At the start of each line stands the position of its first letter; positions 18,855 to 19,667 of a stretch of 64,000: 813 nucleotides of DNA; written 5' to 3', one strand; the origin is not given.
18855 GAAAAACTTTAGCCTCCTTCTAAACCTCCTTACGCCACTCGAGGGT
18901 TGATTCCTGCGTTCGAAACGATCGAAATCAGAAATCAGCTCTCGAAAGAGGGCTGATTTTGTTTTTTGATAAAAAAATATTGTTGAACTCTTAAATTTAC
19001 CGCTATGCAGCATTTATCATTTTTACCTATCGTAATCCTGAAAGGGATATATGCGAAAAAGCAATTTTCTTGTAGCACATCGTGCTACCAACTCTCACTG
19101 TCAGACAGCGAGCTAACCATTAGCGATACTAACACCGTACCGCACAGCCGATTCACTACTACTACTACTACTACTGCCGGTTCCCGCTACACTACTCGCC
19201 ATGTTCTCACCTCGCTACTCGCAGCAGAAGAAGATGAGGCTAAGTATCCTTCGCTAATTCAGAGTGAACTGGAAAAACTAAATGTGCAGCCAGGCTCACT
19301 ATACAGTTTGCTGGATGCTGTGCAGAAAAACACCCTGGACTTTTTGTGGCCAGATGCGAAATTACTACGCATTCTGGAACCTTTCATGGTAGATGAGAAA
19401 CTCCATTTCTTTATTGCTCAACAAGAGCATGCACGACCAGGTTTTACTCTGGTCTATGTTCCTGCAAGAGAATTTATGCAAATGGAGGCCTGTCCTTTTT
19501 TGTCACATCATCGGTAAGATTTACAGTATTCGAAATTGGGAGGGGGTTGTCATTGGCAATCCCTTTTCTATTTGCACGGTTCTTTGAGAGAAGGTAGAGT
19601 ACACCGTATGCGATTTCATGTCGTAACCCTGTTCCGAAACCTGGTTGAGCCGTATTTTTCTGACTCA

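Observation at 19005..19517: Compositionally foreign ORF sitting where rimM is expected in the KH-rimM-trmD operon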

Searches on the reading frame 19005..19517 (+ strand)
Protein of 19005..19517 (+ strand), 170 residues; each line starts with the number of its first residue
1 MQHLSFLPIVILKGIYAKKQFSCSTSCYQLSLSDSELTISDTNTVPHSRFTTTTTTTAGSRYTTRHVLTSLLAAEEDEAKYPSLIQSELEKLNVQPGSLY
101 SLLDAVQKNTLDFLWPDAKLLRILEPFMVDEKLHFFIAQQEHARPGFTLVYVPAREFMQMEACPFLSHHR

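Call 6: search_protein_families(library=pfam, proteins=[window:19005-19517:+], max_evalue=0.1)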
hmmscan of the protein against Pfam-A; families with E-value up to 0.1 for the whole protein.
window:19005-19517:+ (170 aa): 0 families

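Call 7: find_homologous_proteins(query=window:19005-19514:+, max_evalue=0.01)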
Query window:19005-19514:+ (170 aa): 1 proteins with E <= 0.01 among 77 candidates.
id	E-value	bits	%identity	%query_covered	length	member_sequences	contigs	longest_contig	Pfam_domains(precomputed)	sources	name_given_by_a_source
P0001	8.2e-108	375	100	100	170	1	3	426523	-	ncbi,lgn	-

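Call 10: find_encoding_contigs(protein=P0001, flank=3000, max_places=6)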
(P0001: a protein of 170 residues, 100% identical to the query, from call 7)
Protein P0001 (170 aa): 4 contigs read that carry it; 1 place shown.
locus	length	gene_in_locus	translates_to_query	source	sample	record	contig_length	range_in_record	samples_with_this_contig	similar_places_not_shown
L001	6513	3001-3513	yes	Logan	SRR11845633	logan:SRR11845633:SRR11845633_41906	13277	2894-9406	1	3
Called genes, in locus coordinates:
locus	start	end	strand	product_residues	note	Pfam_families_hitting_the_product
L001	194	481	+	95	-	PF00708:Acylphosphatase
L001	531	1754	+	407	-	PF00933:Glyco_hydro_3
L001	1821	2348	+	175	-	PF07681:DoxX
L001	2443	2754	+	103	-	PF13083:KH_KhpA-B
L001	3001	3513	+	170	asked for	-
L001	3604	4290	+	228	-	PF01746:tRNA_m1G_MT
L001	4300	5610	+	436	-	-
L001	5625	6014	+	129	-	-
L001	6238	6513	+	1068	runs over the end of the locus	PF04563:RNA_pol_Rpb2_1, PF04561:RNA_pol_Rpb2_2, PF04565:RNA_pol_Rpb2_3, PF10385:RNA_pol_Rpb2_45, PF00562:RNA_pol_Rpb2_6, PF04560:RNA_pol_Rpb2_7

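Call 20: find_related_loci(query=window:19005-19514:+, collection=metagenome_contigs, flank=4000)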
Query window:19005-19514:+ (170 aa) in metagenome_contigs; peptide patterns used: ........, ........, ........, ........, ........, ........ (x = any residue, [..] = any of these).
212 stretches matched a pattern, but none encodes a relative of the query by tblastn (E <= 1e-3).

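Call 21: find_related_loci(query=window:19005-19514:+, collection=viral_contigs, flank=4000)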
Query window:19005-19514:+ (170 aa) in viral_contigs; peptide patterns used: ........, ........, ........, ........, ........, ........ (x = any residue, [..] = any of these).
24 stretches matched a pattern, but none encodes a relative of the query by tblastn (E <= 1e-3).

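Call 22: search_protein_representatives(protein=window:19005-19514:+)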
Query: 170 residues. Proteins with E-value up to 0.001 (for the whole library): 3; up to 1e-10: 1; up to 1e-30: 1. The best 3 are listed.
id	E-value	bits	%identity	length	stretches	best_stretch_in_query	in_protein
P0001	2.6e-108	375.1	100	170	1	1-170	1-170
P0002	3.1e-06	43.5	27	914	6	26-97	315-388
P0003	2.1e-04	37.5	30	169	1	58-167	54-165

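Call 23: predict_structure(protein=window:19005-19514:+)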
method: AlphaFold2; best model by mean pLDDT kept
length: 170 residues; sequences in the alignment: 1
mean_pLDDT: 33.8   pTM: 0.24
mean pLDDT of the five models: 33.8, 32.6, 32.5, 31.6, 31.3
residues with pLDDT >= 90: 0; 70-90: 0; 50-70: 0; < 50: 170
segments of 3 or more residues with pLDDT < 50: 1-170
pLDDT, mean of each block of 10 residues (from residue 1): 26 27 35 37 31 27 29 33 40 39 39 34 38 38 35 37 29
secondary structure, 60 per line:
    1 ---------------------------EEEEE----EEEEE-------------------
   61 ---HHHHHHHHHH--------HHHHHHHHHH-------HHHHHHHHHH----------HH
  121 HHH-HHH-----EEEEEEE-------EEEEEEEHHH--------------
elements in order: E28-32 E37-41 H64-73 H82-91 H99-108 H119-123 E133-139 E147-153

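Call 26: find_encoding_contigs(protein=P0003, flank=5000, max_places=6)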
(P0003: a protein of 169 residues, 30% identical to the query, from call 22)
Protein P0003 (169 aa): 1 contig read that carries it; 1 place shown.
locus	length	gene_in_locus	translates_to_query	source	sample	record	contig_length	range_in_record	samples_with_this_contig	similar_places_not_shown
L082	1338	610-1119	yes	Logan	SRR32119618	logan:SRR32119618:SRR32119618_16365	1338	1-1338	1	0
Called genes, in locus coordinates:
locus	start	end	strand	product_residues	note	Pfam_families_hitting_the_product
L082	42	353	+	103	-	PF13083:KH_KhpA-B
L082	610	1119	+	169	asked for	-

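Call 34: find_homologous_proteins(query=A2, max_evalue=0.01)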
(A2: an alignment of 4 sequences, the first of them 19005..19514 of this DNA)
Query A2 (4 sequences) (170 aa, profile of the alignment): 3 proteins with E <= 0.01 among 1918 candidates.
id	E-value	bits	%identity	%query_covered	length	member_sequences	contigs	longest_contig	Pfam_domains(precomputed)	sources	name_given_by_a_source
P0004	8.5e-87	308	29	63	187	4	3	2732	-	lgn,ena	-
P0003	7.3e-82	292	29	65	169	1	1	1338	-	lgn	-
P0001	9.5e-72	259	100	100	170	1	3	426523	-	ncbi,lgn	-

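Call 35: search_solved_structures(query=A2, max_evalue=10, show_alignments=2)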
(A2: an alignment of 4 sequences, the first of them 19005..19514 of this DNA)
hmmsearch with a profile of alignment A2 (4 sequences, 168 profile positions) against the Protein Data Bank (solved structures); distinct sequences matched with E-value up to 10: 0.

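Call 36: search_protein_families(library=pfam, proteins=[window:19005-19514:+, L082:610-1116:+], max_evalue=10)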
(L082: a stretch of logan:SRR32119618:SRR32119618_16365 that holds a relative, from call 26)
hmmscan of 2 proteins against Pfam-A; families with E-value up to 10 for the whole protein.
window:19005-19514:+ (170 aa): 0 families

L082:610-1116:+ (169 aa): 0 families

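Call 50: predict_structure(alignment_id=A4)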
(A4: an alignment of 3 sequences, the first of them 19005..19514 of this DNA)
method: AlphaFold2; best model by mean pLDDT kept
length: 170 residues; sequences in the alignment: 3
mean_pLDDT: 53.1   pTM: 0.47
mean pLDDT of the five models: 53.1, 50.3, 49.8, 49.2, 39.3
residues with pLDDT >= 90: 0; 70-90: 2; 50-70: 101; < 50: 67
segments of 3 or more residues with pLDDT < 50: 45-61, 77-99, 106-121, 162-170
pLDDT, mean of each block of 10 residues (from residue 1): 58 56 63 64 51 41 58 52 43 45 48 41 54 62 57 66 43
secondary structure, 60 per line:
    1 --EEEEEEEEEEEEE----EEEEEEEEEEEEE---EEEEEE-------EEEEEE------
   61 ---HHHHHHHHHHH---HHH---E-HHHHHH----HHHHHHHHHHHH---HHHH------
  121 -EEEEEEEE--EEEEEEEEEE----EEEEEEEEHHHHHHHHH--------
elements in order: E3-15 E20-32 E36-41 E49-54 H64-74 H86-91 H96-107 H111-114 E122-129 E132-141 E146-153 H154-162

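Call 55: fold_search(model_id=the predicted structure, library=pdb)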
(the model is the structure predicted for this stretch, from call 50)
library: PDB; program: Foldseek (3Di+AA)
matches with E <= 10: 514; with E <= 0.001: 0
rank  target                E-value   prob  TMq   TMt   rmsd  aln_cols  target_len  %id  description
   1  2cy4                  2.1e-01  0.47  0.29  0.36   8.6       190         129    7  Crystal structure of phosphotyrosine binding (PTB) domain of epidermal growth factor receptor pathway substrate-8 (EPS8) (released 2006-01-04)
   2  5a50_A                2.1e-01  0.09  0.17  0.17  16.2       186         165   12  The crystal structure of Arabidopsis thaliana CAR4 in complex with two calcium ions, Zn and Phopho Choline (released 2016-03-02)
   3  7c3m_C                2.7e-01  0.51  0.30  0.11   8.6       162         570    8  Structure of FERM protein (released 2020-06-03)
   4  6slc_AAA              2.7e-01  0.47  0.33  0.41   7.8       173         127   11  Mutations in SsgB correlate to longitudinal cell division during sporulation of Streptomyces coelicolor (released 2020-08-26)
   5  2cy5                  4.1e-01  0.35  0.27  0.33   8.6       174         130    7  Crystal structure of phosphotyrosine binding (PTB) domain of epidermal growth factor receptor pathway substrate-8 (EPS8) (released 2006-01-04)
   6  3voq_B                5.7e-01  0.16  0.24  0.32  10.6       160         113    9  Crystal structure of the pleckstrin homology domain of human Sin1, a TORC2 subunit (released 2012-04-11)
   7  7q3e_B                6.4e-01  0.38  0.26  0.10   8.5        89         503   16  Structure of the mouse CPLANE-RSG1 complex (released 2022-04-06)
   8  4v29_A                6.4e-01  0.06  0.20  0.20  16.6       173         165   14  The crystal structure of Arabidopsis thaliana CAR4 in complex with two calcium ions (released 2014-12-17)
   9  5a4x_A                6.8e-01  0.06  0.20  0.21  16.6       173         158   14  The crystal structure of Arabidopsis thaliana CAR4 in complex with two calcium ions and Zn (released 2016-03-02)
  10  8a52_A                7.2e-01  0.14  0.24  0.14  12.1       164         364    8  Crystal structure of a chimeric LOV-Histidine kinase SB2F1 (asymmetrical variant, trigonal form with long c-axis) (released 2023-12-27)
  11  4ttw                  7.2e-01  0.13  0.24  0.30  15.6       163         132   11  N-terminal domain of C. Reinhardtii SAS-6 homolog bld12p K105C F145C (NN18) (released 2015-07-01)
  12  5a50_B                7.2e-01  0.05  0.17  0.18  16.2       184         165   12  The crystal structure of Arabidopsis thaliana CAR4 in complex with two calcium ions, Zn and Phopho Choline (released 2016-03-02)
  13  2gfg_B                7.2e-01  0.03  0.14  0.13  16.3       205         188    9  Crystal structure of a putative adenylate cyclase (bh2851) from bacillus halodurans at 2.12 A resolution (released 2006-05-02)
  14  7ovp_A                8.0e-01  0.23  0.31  0.18   6.9       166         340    8  Crystal structure of the chemotactic adaptor protein CheF (released 2022-04-27)
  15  4dx9_5                8.0e-01  0.18  0.27  0.33   9.6       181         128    7  ICAP1 in complex with integrin beta 1 cytoplasmic tail (released 2013-01-09)
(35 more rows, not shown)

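Call 65: search_protein_families(library=phrogs, proteins=[window:19005-19514:+, L082:610-1116:+], max_evalue=1)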
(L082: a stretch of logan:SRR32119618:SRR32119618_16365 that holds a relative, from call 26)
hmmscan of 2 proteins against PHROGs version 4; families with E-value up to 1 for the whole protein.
window:19005-19514:+ (170 aa): 0 families

L082:610-1116:+ (169 aa): 0 families

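Call 66: search_protein_families(library=padloc, proteins=[window:19005-19514:+, L082:610-1116:+], max_evalue=1)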
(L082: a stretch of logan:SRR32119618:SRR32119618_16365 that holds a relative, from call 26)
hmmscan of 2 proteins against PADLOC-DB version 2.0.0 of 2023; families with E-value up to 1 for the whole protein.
window:19005-19514:+ (170 aa): 0 families

L082:610-1116:+ (169 aa): 0 families

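Call 67: search_protein_families(library=ncbifam, proteins=[window:19005-19514:+, L082:610-1116:+], max_evalue=1)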
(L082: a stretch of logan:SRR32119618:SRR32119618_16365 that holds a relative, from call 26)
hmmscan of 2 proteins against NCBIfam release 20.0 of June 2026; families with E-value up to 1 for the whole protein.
window:19005-19514:+ (170 aa): 0 families

L082:610-1116:+ (169 aa): 0 families

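Call 85: search_dna_similar(query=window:19005-19514:+, collection=phages, mode=protein, max_evalue=0.1)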
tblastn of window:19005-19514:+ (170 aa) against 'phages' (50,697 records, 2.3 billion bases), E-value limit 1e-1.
No match.

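Call 86: search_dna_similar(query=window:19005-19514:+, collection=plasmids, mode=protein, max_evalue=0.1)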
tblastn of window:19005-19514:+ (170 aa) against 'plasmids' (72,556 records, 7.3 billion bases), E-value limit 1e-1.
No match.
